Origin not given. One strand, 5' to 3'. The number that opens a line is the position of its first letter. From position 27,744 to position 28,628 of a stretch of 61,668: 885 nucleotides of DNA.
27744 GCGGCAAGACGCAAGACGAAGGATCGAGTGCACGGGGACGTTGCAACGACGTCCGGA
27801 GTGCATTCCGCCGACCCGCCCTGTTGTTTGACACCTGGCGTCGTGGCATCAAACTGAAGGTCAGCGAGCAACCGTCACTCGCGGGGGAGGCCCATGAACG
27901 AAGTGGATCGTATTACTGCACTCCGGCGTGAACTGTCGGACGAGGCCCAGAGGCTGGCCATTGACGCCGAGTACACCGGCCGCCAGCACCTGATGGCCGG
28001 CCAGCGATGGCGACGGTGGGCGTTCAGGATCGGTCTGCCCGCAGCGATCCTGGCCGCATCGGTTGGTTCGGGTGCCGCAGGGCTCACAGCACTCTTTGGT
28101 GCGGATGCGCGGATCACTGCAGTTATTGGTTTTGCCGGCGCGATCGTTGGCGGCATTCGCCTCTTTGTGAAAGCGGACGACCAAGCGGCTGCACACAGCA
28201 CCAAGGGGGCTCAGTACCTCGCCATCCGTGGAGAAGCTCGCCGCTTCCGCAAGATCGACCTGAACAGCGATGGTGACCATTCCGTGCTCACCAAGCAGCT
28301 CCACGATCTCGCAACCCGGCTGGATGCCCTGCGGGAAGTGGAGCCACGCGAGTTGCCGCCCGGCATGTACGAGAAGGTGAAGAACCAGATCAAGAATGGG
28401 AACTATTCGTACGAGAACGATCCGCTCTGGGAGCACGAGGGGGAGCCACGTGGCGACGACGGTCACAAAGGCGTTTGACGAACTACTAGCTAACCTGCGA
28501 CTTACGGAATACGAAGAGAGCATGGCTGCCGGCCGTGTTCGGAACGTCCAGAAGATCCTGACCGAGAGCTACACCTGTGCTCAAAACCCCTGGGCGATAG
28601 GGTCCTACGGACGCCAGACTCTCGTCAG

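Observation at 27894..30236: SLATT-like 2-TM gene fused in an operon with two tandem, apparently active SMODS/CD-NTase-like nucleotidyltransferases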

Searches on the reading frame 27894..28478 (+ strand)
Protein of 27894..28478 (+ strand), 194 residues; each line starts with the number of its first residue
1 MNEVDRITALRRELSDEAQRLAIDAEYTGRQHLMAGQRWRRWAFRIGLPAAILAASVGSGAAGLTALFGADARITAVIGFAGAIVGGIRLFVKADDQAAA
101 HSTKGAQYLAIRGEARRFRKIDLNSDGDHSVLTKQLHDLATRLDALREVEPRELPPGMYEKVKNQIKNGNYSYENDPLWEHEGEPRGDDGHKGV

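Call 3: search_protein_families(library=pfam, proteins=[window:27894-28478:+], max_evalue=1)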
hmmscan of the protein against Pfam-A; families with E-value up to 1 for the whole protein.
window:27894-28478:+ (194 aa): 0 families

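Call 4: search_protein_families(library=padloc, proteins=[window:27894-28478:+], max_evalue=1)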
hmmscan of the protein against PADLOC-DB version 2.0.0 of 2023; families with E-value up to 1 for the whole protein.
window:27894-28478:+ (194 aa): 4 families
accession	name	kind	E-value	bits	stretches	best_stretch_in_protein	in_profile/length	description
PDLC00712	Effector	-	1.1e-28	98.4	1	12-176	10-167/171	2TM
PDLC00710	Effector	-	1.6e-20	71.6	1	9-176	9-170/176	2TM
PDLC00677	Effector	-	5.2e-10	37.7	1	13-166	9-155/170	2TM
PDLC00706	Effector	-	5.5e-10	37.2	1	11-177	5-165/172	2TM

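Call 5: search_protein_families(library=ncbifam, proteins=[window:27894-28478:+], max_evalue=1)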
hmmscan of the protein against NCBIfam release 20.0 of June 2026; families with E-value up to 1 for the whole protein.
window:27894-28478:+ (194 aa): 2 families
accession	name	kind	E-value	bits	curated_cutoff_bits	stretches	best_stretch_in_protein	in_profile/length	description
NF033632.1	SLATT_4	domain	9.6e-23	80.7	55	1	17-169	1-153/154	SLATT domain-containing protein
TIGR00120.1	ArgJ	equivalog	0.18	10.6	298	1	50-112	291-357/405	bifunctional ornithine acetyltransferase/N-acetylglutamate synthase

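Call 30: search_solved_structures(query=window:27894-28478:+, max_evalue=1)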
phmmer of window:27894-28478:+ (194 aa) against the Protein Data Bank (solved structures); distinct sequences matched with E-value up to 1: 2.
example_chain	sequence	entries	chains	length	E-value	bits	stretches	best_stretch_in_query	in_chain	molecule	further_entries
1w9z_A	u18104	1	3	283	0.44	13.6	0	2-88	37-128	VP9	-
8k42_r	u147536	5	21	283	0.45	13.5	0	2-88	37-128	VP9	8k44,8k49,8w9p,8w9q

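Call 43: find_homologous_proteins(query=window:27894-28478:+, max_evalue=0.00001)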
Query window:27894-28478:+ (194 aa): 17 proteins with E <= 0.00001 among 1489 candidates.
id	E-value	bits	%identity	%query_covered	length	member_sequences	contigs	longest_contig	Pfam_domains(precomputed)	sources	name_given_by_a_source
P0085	1.1e-123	428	100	100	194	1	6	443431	-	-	-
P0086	5.9e-99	347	83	100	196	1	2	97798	-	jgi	jgi:hypothetical protein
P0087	5.7e-84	299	74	100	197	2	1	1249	-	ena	-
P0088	1.1e-83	298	74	98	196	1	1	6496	-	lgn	-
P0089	5.9e-81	289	70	100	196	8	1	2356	-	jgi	jgi:hypothetical protein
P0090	1.9e-72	261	65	97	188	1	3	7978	-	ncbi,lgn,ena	-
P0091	7.1e-61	223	62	100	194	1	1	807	-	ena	-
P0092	4.8e-59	217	55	96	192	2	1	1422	-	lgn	-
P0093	1.1e-56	210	57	90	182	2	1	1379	-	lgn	-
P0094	6.1e-54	201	52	95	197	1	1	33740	-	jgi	jgi:hypothetical protein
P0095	3.9e-53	198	53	93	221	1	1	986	-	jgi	-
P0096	2.5e-51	192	51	94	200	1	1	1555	-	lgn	-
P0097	1.2e-50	190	56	89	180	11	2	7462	-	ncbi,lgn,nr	ncbi:MAG: SLATT domain-containing protein [Chloroflexota bacterium]|nr:SLATT domain-containing prote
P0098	1.3e-46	177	50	88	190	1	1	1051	-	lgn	-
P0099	4.3e-40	156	52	78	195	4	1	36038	-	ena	-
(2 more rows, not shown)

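Call 53: predict_structure(alignment_id=A2)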
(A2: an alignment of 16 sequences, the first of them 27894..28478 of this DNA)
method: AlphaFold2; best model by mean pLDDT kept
length: 194 residues; sequences in the alignment: 16
mean_pLDDT: 69.6   pTM: 0.60
mean pLDDT of the five models: 69.6, 68.8, 67.4, 64.6, 58.4
residues with pLDDT >= 90: 13; 70-90: 99; 50-70: 49; < 50: 33
segments of 3 or more residues with pLDDT < 50: 59-68, 172-194
pLDDT, mean of each block of 10 residues (from residue 1): 84 83 83 80 67 54 48 55 59 71 84 87 85 92 82 72 74 41 35 37
secondary structure, 60 per line:
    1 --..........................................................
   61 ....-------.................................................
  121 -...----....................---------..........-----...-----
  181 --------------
elements in order: H3-64 H72-120 H129-148 H158-167

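Call 60: fold_search(model_id=the predicted structure, library=pdb)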
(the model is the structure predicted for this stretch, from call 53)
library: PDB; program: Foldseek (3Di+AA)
matches with E <= 10: 320; with E <= 0.001: 0
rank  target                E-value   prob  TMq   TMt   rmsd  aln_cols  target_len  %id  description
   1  3edu                  4.9e-01  0.77  0.37  0.38  25.0       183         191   11  Crystal structure of the ankyrin-binding domain of human erythroid spectrin (released 2009-02-10)
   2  4mu6                  5.4e-01  0.60  0.40  0.31  34.8       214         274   12  Crystal Structure of the N-terminal domain of Effector Protein LegC3 from Legionella pneumophila (released 2013-12-11)
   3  3i9w                  6.0e-01  0.47  0.30  0.22  10.2       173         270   18  Crystal structure of the E. coli histidine kinase sensor TorS sensor domain (released 2009-10-06)
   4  3na7                  6.3e-01  0.30  0.30  0.26  19.8       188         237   12  2.2 Angstrom Structure of the HP0958 Protein from Helicobacter pylori CCUG 17874 (released 2010-09-22)
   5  5xg2                  6.6e-01  0.13  0.20  0.17  32.9       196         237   11  Crystal structure of a coiled-coil segment (residues 345-468 and 694-814) of Pyrococcus yayanosii Smc (released 2017-06-07)
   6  7jh6_A                7.0e-01  0.10  0.15  0.17  25.3       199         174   12  De novo designed two-domain di-Zn(II) and porphyrin-binding protein (released 2020-12-09)
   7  9hmx_A                8.5e-01  0.16  0.23  0.24  19.6       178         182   15  Structure of SteB-RipA complex from Mycobacterium tuberculosis (released 2025-07-30)
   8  8gl3                  9.0e-01  0.18  0.23  0.23  26.9       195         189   13  De novo design of monomeric helical bundles for pH-controlled membrane lysis (released 2023-09-06)
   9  7a0g_III              1.0e+00  0.16  0.24  0.18  28.3       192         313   13  Structure of the SmhB pore of the tripartite alpha-pore forming toxin, Smh, from Serratia marcescens. (released 2021-03-31)
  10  6tz4_02               1.0e+00  0.14  0.17  0.19  28.5       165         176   12  CryoEM reconstruction of membrane-bound ESCRT-III filament composed of CHMP1B+IST1 (right-handed) (released 2020-04-08)
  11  3s84_A                1.0e+00  0.69  0.40  0.34  12.3       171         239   15  Dimeric apoA-IV (released 2012-05-16)
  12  6ixg_B                1.1e+00  0.38  0.35  0.32  18.0       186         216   14  Crystal structure of native apo SH3BP5 (P41) (released 2019-03-20)
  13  3f57_A                1.2e+00  0.30  0.32  0.32  23.9       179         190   17  Crystal structure of human erythroid beta spectrin repeats 14 and 15 (ankyrin binding domain) (released 2009-02-24)
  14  8auw_D                1.2e+00  0.23  0.29  0.36  17.4       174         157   11  Cryo-EM structure of human BIRC6 in complex with SMAC. (released 2023-02-15)
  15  2ch7_B                1.2e+00  0.15  0.25  0.17  33.2       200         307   18  Crystal structure of the cytoplasmic domain of a bacterial chemoreceptor from Thermotoga maritima (released 2006-04-18)
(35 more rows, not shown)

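Call 90: search_protein_families(library=pfam, proteins=[window:27894-28478:+], max_evalue=10)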
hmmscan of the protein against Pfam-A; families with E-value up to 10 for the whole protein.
window:27894-28478:+ (194 aa): 0 families
